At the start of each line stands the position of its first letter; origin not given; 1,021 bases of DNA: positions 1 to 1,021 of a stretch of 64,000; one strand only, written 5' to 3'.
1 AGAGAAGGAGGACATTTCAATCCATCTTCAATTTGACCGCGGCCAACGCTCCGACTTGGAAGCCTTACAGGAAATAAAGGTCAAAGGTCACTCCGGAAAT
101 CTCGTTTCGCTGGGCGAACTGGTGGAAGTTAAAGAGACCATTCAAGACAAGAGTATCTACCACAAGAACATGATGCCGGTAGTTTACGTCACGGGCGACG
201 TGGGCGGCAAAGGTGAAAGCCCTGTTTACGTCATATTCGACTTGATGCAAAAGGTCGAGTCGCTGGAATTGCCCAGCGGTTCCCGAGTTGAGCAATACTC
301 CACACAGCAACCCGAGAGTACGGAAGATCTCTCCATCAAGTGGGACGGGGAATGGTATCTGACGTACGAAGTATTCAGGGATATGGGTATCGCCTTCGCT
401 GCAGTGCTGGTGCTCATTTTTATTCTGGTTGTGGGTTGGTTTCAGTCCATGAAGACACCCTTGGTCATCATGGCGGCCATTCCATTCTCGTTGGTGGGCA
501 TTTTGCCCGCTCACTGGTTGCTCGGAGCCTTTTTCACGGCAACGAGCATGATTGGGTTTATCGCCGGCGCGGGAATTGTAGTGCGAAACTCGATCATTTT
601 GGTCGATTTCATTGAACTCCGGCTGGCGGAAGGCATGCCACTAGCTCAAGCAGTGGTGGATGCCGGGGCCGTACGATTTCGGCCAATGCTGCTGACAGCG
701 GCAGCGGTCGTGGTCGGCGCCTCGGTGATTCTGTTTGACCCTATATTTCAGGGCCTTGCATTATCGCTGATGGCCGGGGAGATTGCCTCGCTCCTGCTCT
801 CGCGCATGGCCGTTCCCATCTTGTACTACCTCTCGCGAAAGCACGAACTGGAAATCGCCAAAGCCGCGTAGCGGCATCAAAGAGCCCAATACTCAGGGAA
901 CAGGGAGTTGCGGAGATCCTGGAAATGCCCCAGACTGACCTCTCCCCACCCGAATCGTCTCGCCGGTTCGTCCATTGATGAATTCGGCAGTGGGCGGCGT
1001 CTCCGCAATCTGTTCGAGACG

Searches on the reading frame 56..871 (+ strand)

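Call 40: search_protein_families(library=pfam, proteins=[window:56-871:+], max_evalue=0.001)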
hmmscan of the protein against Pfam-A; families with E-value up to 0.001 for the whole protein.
window:56-871:+ (271 aa): 1 family
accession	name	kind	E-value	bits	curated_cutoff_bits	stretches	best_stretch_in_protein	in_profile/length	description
PF00873.25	ACR_tran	-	4.3e-31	107.9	28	1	2-259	773-1019/1021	AcrB/AcrD/AcrF family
